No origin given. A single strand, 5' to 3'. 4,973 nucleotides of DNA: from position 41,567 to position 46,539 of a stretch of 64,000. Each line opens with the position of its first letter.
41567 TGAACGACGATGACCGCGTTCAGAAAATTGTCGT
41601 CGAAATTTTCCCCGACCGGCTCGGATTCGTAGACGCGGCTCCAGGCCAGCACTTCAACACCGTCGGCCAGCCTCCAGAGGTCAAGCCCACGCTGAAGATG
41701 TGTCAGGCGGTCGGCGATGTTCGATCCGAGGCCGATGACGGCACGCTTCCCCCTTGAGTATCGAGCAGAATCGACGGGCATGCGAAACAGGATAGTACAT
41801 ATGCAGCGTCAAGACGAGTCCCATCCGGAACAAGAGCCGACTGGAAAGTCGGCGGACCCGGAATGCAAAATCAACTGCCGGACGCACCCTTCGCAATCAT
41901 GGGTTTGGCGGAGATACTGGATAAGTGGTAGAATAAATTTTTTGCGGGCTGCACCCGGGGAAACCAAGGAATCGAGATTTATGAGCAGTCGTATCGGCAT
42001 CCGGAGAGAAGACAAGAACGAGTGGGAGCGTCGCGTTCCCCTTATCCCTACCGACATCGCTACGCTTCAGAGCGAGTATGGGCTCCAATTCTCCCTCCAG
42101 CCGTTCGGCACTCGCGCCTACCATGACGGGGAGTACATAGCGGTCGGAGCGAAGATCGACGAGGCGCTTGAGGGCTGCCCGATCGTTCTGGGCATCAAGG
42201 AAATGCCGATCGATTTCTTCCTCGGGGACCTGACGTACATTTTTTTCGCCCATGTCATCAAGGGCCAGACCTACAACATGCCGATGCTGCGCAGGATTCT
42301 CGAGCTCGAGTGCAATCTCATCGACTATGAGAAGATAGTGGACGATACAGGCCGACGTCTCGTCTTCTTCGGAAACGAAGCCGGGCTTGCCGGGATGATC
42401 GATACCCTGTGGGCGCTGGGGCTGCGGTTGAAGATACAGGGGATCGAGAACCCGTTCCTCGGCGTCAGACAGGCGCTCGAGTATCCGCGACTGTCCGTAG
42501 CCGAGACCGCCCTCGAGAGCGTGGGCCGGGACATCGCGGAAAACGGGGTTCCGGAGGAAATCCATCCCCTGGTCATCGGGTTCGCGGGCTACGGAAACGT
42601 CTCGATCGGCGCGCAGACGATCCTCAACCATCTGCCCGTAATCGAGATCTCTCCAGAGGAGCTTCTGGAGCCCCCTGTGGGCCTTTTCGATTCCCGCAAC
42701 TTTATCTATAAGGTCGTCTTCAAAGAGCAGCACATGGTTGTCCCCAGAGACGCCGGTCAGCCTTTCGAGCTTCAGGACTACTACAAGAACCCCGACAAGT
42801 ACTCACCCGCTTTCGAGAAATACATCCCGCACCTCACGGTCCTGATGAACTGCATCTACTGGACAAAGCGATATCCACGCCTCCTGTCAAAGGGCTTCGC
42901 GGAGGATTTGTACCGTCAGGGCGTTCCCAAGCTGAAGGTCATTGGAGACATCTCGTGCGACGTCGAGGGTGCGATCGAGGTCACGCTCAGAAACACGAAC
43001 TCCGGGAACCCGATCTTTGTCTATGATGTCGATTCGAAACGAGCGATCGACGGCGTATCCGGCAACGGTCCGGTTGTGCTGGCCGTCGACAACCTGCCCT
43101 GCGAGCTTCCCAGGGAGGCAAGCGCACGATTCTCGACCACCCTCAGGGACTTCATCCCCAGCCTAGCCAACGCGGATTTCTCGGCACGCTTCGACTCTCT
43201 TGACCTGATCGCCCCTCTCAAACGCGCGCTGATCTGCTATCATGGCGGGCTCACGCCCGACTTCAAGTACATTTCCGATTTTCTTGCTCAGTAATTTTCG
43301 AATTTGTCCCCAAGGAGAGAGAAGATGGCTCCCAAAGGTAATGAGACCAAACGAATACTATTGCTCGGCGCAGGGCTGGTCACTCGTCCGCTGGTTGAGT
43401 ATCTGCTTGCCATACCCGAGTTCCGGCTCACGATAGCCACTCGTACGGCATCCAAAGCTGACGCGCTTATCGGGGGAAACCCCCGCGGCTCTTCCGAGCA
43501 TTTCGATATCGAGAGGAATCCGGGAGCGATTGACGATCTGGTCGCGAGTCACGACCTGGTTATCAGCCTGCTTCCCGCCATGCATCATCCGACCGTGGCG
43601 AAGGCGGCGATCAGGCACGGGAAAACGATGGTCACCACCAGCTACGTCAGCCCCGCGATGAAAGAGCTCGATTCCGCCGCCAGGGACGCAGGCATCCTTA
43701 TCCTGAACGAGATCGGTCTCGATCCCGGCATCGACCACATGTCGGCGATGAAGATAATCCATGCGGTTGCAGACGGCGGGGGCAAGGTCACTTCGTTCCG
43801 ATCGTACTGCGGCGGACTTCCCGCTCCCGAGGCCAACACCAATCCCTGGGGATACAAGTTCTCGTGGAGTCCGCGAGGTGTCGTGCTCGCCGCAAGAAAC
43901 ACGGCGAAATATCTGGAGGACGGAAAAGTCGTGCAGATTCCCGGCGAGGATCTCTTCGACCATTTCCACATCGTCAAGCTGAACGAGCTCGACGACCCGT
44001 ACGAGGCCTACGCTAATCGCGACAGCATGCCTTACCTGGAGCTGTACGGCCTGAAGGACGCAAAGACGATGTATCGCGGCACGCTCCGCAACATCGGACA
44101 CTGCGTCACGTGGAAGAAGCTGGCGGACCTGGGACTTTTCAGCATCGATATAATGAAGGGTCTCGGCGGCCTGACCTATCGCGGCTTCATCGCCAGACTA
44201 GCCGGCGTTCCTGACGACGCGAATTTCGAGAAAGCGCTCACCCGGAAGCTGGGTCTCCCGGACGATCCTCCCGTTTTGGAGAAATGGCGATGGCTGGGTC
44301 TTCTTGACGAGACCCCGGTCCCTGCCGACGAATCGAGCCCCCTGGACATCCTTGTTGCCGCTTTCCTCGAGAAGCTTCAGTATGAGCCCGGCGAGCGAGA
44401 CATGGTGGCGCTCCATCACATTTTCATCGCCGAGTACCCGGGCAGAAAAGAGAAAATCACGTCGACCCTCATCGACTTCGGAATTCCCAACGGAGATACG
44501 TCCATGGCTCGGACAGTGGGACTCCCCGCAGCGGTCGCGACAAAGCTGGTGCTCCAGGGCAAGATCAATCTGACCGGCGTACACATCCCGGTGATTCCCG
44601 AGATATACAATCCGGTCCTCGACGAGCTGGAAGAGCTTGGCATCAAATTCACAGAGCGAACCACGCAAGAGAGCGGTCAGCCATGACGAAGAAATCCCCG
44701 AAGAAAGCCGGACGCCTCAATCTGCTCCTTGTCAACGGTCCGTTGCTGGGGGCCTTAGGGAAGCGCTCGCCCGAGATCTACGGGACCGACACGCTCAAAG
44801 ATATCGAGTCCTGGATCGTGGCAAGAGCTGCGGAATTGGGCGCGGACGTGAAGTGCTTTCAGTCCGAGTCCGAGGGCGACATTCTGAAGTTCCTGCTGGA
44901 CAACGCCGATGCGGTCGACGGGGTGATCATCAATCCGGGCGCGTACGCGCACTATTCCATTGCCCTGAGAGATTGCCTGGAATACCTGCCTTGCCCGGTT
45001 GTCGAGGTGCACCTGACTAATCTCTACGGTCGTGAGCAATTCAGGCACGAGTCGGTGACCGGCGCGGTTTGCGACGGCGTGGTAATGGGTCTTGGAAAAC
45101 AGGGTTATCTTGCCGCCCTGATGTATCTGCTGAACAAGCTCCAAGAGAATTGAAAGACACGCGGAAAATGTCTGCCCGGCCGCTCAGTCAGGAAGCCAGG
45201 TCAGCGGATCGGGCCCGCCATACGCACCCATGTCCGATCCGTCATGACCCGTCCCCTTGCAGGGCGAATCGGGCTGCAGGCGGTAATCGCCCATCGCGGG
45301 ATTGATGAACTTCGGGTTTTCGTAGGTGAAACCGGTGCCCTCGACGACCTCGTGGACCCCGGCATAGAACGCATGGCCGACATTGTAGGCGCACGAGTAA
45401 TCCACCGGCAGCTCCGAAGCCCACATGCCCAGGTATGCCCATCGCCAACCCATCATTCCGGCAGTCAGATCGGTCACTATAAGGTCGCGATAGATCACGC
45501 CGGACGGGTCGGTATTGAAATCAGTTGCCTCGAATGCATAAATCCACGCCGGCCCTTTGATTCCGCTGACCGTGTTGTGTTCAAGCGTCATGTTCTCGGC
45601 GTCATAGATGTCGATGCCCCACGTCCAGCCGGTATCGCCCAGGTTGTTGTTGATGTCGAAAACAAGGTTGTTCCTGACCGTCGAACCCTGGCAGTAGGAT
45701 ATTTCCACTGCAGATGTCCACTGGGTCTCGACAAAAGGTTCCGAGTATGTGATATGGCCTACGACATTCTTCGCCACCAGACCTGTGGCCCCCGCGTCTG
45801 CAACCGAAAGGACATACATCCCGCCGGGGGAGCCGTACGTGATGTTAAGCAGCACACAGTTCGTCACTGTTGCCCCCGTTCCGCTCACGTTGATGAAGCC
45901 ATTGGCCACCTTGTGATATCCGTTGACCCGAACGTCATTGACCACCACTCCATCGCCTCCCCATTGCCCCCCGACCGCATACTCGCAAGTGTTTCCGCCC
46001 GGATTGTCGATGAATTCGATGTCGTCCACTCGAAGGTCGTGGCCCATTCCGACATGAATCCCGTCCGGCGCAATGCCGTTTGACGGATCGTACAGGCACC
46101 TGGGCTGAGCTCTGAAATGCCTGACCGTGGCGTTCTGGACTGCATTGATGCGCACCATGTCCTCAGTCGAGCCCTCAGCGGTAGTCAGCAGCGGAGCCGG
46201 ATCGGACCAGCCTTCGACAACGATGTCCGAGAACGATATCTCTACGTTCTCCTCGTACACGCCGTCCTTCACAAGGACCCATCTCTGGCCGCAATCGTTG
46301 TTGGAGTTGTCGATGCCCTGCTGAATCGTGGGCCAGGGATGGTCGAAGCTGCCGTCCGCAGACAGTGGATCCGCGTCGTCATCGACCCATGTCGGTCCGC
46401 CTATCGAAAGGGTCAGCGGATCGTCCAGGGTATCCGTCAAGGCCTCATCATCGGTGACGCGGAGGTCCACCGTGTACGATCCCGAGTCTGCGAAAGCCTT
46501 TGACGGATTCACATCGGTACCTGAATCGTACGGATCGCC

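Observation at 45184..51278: A STAS protein heads an operon of two overlapping giant lipoprotein paralogs (E then D), with a tRNA and a subtilase downstream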

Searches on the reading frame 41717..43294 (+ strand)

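Call 14: search_protein_families(library=pfam, proteins=[window:41717-43294:+], max_evalue=0.001)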
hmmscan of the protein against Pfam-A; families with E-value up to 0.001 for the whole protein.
window:41717-43294:+ (525 aa): 2 families
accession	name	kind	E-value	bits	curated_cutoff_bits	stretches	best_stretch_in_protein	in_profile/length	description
PF05222.21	AlaDh_PNT_N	-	2.4e-16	60.7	30.4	1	94-225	1-136/136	Alanine dehydrogenase/PNT, N-terminal domain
PF01262.27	AlaDh_PNT_C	-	0.0001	22.3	23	1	408-511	124-210/214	Alanine dehydrogenase/PNT, C-terminal domain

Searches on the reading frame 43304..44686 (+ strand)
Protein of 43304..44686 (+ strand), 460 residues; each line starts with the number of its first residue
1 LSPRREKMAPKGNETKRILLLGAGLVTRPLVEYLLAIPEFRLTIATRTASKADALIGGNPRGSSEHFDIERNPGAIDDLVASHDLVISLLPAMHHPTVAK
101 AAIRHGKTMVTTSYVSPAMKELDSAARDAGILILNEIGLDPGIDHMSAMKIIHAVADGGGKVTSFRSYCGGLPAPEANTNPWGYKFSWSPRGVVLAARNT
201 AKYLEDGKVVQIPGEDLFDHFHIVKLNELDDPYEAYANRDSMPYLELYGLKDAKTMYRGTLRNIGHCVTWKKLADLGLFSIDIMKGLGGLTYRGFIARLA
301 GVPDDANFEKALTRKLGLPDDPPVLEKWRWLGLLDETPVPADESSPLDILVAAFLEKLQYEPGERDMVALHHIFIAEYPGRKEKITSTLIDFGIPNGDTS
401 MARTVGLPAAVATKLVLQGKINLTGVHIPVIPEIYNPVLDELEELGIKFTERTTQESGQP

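Call 14: search_protein_families(library=pfam, proteins=[window:43304-44686:+], max_evalue=0.001)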
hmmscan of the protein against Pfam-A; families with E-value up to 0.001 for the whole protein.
window:43304-44686:+ (460 aa): 3 families
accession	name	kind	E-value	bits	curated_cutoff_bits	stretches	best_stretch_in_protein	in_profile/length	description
PF16653.10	Sacchrp_dh_C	-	4.5e-86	289.7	31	1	138-447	1-265/265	Saccharopine dehydrogenase C-terminal domain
PF03435.24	Sacchrp_dh_NADP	-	7.6e-22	78.5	25.1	1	18-133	1-128/129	Saccharopine dehydrogenase NADP binding domain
PF01488.26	Shikimate_DH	-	0.00075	20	24.3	0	14-89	11-82/138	Shikimate / quinate 5-dehydrogenase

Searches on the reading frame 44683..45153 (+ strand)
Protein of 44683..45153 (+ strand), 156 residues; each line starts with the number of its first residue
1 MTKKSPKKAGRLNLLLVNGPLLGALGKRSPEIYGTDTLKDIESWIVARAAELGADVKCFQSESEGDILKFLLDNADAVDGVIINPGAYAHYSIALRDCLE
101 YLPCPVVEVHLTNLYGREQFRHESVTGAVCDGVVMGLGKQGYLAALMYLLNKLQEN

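Call 14: search_protein_families(library=pfam, proteins=[window:44683-45153:+], max_evalue=0.001)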
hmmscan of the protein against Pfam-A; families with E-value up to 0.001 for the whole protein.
window:44683-45153:+ (156 aa): 1 family
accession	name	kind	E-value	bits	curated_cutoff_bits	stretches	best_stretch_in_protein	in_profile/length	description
PF01220.24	DHquinase_II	-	1.3e-48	164.7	23.3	1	14-149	2-137/138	Dehydroquinase class II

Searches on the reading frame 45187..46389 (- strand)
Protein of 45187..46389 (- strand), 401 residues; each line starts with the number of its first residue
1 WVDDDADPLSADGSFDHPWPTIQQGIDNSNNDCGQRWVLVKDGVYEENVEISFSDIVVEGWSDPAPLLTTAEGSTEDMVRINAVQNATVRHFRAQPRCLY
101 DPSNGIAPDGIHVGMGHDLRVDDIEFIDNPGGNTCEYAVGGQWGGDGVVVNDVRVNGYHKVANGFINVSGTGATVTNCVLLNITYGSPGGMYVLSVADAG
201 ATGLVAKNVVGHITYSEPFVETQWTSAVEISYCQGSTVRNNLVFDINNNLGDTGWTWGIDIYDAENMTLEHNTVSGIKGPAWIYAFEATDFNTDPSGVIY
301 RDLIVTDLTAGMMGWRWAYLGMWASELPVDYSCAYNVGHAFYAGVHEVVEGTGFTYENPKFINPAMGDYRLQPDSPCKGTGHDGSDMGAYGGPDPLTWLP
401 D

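Call 88: search_protein_families(library=pfam, proteins=[window:45187-46389:-], max_evalue=1)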
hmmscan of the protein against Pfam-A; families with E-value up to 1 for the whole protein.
seq(401 aa): 2 families
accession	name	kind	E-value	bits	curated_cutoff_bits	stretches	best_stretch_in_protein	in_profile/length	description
PF13229.12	Beta_helix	-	0.0002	21.4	25.9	1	166-279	49-140/158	Right handed beta helix region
PF01095.25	Pectinesterase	-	0.0071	15.6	27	1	12-57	7-53/298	Pectinesterase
